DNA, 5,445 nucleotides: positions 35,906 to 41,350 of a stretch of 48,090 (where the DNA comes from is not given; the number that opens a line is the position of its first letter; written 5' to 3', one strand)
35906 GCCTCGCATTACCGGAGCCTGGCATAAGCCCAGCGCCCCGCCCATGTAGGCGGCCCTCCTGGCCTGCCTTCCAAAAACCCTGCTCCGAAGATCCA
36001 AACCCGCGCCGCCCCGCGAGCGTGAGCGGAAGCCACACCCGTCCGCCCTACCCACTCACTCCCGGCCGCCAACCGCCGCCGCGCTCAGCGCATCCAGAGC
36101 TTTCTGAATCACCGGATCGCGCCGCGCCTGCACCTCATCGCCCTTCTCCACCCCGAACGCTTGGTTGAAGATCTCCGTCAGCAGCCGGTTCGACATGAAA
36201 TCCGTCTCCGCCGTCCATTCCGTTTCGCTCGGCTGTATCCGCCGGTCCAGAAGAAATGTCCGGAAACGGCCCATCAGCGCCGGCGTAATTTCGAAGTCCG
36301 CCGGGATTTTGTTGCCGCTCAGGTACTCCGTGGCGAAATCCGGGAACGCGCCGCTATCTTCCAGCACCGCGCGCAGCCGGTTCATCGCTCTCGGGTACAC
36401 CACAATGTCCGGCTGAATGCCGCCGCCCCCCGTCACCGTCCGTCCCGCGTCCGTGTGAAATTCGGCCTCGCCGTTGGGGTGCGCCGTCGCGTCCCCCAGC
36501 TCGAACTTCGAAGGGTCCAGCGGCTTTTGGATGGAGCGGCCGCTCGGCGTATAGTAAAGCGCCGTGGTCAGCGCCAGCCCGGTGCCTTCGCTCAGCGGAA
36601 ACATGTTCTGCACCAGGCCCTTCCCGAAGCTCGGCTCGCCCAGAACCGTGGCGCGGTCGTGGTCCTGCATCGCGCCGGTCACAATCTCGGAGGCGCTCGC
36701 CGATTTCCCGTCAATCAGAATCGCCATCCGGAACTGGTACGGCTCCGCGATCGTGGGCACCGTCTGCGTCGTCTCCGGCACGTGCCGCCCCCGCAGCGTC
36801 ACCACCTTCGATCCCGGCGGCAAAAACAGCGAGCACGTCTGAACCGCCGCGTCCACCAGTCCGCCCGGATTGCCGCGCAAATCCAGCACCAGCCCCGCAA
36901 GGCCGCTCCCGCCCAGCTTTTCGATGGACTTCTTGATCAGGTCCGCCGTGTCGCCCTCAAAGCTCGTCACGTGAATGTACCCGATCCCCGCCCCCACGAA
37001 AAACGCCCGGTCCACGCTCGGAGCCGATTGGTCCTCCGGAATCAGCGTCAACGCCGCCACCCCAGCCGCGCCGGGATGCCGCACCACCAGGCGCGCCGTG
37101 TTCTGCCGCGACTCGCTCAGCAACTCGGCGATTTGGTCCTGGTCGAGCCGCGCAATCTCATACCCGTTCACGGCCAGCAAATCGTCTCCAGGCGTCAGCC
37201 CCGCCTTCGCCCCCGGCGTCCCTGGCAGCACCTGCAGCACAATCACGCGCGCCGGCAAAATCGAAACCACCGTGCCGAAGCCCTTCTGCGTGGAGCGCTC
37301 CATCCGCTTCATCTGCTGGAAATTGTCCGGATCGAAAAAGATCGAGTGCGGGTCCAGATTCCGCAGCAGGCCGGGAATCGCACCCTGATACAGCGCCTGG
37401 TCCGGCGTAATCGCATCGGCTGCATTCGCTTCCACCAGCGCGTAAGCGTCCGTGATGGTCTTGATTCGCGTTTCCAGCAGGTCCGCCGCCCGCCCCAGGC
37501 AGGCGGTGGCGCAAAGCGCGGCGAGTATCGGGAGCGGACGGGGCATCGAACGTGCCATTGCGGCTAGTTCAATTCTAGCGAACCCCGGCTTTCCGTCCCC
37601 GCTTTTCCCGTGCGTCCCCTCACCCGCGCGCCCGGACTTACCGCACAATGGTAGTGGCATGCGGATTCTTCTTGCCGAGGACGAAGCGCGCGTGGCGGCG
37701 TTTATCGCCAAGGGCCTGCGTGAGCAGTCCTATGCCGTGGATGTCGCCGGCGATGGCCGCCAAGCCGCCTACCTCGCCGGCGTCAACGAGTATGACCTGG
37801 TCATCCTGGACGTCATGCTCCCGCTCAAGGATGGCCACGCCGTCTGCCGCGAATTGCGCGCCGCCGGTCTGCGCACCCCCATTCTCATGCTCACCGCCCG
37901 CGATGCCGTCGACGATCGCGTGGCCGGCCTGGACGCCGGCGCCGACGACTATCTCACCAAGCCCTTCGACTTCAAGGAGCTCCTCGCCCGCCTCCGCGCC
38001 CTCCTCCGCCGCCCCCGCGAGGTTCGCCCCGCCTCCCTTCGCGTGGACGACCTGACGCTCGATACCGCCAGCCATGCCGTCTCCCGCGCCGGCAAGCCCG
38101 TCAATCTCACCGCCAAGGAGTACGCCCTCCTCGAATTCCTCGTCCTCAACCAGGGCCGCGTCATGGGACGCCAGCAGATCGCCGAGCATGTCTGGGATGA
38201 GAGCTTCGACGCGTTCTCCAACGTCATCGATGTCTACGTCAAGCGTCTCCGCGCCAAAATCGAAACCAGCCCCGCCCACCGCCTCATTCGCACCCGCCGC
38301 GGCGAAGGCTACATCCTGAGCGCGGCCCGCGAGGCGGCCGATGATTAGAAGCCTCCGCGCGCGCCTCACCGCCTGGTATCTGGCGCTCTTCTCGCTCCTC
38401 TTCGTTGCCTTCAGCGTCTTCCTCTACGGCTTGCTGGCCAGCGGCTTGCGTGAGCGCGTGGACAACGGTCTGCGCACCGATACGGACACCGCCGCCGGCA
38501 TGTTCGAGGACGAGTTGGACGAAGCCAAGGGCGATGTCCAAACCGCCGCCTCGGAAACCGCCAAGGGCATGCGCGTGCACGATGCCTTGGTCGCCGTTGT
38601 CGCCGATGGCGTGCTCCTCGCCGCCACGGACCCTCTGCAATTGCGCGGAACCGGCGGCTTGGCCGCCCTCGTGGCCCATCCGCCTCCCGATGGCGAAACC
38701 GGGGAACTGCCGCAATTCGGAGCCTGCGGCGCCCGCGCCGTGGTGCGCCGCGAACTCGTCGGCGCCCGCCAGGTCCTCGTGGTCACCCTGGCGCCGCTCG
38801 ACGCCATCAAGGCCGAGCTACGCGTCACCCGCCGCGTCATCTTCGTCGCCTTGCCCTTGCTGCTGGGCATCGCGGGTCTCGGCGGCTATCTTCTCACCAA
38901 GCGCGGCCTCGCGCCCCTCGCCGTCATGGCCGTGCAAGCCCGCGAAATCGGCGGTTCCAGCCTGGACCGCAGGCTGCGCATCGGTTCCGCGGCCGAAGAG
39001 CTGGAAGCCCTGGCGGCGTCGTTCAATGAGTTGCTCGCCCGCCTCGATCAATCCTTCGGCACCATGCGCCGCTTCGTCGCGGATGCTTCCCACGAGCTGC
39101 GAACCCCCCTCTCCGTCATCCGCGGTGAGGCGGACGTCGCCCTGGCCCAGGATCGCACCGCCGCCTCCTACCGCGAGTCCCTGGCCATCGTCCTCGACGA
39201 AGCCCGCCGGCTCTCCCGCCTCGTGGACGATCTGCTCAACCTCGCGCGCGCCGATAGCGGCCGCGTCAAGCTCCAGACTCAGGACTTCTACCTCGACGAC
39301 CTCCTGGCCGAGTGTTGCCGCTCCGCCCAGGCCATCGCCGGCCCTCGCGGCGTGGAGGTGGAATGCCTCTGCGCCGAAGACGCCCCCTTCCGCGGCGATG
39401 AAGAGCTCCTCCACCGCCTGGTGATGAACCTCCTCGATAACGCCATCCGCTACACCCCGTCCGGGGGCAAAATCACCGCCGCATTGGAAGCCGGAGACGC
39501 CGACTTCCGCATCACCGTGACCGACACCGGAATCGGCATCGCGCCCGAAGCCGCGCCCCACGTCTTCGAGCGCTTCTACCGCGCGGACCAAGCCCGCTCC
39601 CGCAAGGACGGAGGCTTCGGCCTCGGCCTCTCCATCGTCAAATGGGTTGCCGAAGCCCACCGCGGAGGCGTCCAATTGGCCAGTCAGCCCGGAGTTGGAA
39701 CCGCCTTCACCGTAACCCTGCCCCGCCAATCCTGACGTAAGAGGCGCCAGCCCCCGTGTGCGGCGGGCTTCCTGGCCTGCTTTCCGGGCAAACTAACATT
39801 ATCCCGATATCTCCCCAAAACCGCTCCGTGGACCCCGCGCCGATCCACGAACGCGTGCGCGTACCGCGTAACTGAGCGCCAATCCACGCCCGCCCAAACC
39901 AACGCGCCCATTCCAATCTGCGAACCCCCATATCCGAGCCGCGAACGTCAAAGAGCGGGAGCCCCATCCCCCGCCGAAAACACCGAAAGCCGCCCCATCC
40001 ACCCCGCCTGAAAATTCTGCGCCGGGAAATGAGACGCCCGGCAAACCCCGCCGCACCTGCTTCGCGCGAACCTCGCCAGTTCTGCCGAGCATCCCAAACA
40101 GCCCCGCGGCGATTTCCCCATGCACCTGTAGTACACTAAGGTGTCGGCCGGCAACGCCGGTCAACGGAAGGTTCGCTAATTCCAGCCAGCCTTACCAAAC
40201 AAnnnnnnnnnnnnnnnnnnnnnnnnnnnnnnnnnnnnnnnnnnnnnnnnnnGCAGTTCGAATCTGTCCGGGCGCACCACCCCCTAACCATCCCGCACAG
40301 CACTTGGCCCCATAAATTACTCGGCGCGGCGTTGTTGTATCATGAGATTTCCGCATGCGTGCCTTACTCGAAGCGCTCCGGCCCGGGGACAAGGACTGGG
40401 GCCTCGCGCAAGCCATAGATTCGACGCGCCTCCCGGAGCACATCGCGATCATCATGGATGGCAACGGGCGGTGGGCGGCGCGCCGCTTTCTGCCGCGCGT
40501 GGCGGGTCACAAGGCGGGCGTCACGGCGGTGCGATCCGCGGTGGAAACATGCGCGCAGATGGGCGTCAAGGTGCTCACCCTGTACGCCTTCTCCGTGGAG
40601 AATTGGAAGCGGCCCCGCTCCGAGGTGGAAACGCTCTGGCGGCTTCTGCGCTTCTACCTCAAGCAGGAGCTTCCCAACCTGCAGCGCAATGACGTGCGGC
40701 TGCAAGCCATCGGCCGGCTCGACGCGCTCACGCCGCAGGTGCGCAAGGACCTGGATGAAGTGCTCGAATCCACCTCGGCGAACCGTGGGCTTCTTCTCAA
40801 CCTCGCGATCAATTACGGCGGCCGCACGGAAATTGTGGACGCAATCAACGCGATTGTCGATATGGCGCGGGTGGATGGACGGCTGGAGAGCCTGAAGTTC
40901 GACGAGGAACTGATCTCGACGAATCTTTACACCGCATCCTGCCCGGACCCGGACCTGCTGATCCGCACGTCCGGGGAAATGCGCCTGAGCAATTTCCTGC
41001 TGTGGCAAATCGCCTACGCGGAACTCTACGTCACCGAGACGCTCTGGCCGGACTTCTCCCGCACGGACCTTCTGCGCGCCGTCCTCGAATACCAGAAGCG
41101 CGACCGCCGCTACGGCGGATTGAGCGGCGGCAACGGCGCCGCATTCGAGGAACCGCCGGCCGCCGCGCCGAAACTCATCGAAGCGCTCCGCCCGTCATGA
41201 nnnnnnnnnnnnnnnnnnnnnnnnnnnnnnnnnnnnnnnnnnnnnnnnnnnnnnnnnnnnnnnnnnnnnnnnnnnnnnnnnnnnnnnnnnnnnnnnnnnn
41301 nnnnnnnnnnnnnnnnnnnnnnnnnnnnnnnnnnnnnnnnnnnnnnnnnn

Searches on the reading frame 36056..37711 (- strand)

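Call 25: search_protein_families(library=pfam, proteins=[window:36056-37711:-], max_evalue=0.00001)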
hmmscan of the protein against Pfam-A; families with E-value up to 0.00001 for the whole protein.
window:36056-37711:- (551 aa): 4 families
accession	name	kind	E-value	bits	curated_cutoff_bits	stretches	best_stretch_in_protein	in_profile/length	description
PF03572.23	Peptidase_S41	-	6.8e-49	166.1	24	1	243-396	2-156/165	Peptidase family S41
PF17820.7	PDZ_6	-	1.9e-09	37.6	27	1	157-211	1-53/54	PDZ domain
PF00595.29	PDZ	-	2e-08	34.9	23.2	1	137-210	4-80/81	PDZ domain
PF13180.12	PDZ_2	-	8.7e-07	29.6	27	1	153-215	11-72/80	PDZ domain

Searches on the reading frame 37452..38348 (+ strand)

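Call 25: search_protein_families(library=pfam, proteins=[window:37452-38348:+], max_evalue=0.00001)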
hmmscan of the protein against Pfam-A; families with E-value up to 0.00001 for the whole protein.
window:37452-38348:+ (298 aa): 2 families
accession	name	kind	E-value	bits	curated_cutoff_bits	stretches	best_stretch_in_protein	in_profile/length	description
PF00072.30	Response_reg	-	9.3e-27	93.8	30.2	1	72-181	1-110/111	Response regulator receiver domain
PF00486.34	Trans_reg_C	-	3.5e-26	91.5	26.2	1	214-289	1-77/77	Transcriptional regulatory protein, C terminal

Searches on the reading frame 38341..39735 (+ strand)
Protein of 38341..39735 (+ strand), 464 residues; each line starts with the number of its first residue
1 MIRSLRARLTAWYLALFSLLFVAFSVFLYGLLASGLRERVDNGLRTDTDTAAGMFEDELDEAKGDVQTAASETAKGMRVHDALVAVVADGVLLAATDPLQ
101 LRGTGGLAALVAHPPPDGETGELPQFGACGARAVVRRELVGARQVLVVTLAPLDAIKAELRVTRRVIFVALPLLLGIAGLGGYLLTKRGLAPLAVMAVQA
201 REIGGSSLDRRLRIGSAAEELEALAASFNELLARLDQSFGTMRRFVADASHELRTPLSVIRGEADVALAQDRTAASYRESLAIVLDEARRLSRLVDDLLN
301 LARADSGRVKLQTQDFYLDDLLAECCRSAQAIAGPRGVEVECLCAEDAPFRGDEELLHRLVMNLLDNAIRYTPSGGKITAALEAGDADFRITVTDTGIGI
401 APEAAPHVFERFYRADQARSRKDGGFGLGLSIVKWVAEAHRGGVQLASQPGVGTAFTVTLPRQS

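Call 25: search_protein_families(library=pfam, proteins=[window:38341-39735:+], max_evalue=0.00001)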
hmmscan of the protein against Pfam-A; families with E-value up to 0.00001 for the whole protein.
window:38341-39735:+ (464 aa): 3 families
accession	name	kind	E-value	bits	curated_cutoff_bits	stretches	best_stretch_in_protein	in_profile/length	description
PF02518.31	HATPase_c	-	6.2e-32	110.8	26.4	1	352-463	1-110/111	Histidine kinase-, DNA gyrase B-, and HSP90-like ATPase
PF00512.31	HisKA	-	8e-19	67.9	26.9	1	242-307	2-66/66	His Kinase A (phospho-acceptor) domain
PF00672.30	HAMP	-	3.9e-06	27.5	25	1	184-236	1-52/53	HAMP domain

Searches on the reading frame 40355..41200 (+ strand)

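Call 25: search_protein_families(library=pfam, proteins=[window:40355-41200:+], max_evalue=0.00001)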
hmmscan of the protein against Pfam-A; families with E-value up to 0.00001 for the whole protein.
window:40355-41200:+ (281 aa): 1 family
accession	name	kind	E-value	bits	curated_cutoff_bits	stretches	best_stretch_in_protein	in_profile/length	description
PF01255.24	Prenyltransf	-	4.2e-86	288.5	27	1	33-254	1-219/219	Putative undecaprenyl diphosphate synthase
